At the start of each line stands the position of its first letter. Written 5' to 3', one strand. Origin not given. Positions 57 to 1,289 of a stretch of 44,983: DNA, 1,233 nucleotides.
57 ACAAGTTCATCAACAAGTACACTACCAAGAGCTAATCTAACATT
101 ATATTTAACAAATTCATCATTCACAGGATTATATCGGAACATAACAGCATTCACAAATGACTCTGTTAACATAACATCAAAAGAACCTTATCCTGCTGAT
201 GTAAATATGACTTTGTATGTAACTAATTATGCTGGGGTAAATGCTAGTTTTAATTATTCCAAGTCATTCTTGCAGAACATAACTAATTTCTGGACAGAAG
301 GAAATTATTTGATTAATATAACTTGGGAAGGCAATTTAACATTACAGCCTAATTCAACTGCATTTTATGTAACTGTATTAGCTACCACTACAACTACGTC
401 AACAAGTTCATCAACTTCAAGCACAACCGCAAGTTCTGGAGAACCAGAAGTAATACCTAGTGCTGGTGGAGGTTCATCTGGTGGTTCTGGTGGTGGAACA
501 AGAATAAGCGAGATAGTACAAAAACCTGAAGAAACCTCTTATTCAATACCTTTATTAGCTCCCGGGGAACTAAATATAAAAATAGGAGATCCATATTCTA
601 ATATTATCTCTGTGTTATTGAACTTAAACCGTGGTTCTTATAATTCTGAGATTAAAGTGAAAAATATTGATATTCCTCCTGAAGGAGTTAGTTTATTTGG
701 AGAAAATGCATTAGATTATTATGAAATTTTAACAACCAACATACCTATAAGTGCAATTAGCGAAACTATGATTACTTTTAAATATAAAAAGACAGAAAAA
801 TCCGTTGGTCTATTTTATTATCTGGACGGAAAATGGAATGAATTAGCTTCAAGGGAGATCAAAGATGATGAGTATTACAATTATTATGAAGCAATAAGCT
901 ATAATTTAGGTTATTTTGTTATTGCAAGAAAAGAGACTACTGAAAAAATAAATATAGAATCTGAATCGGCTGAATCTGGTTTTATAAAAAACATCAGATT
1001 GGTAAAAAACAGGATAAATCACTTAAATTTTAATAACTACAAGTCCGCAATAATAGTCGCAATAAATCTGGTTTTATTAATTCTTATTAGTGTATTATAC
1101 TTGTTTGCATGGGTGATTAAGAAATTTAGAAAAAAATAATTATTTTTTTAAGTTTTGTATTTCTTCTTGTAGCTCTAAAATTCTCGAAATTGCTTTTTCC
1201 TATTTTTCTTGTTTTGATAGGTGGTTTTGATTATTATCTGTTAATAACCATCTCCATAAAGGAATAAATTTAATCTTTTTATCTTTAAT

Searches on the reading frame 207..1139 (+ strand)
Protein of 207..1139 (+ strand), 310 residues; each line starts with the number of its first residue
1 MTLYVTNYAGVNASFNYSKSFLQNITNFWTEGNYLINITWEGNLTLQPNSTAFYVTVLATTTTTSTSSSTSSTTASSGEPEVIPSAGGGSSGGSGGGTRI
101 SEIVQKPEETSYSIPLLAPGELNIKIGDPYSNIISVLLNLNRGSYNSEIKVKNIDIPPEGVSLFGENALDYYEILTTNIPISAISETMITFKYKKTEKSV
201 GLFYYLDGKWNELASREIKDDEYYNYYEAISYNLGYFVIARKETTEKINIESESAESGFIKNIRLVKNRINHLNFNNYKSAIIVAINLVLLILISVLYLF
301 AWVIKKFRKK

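Call 41: find_encoding_contigs(protein=window:207-1139:+, flank=10000, max_places=4)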
Protein window:207-1139:+ (310 aa): no gene with exactly this product is on record in the collection.
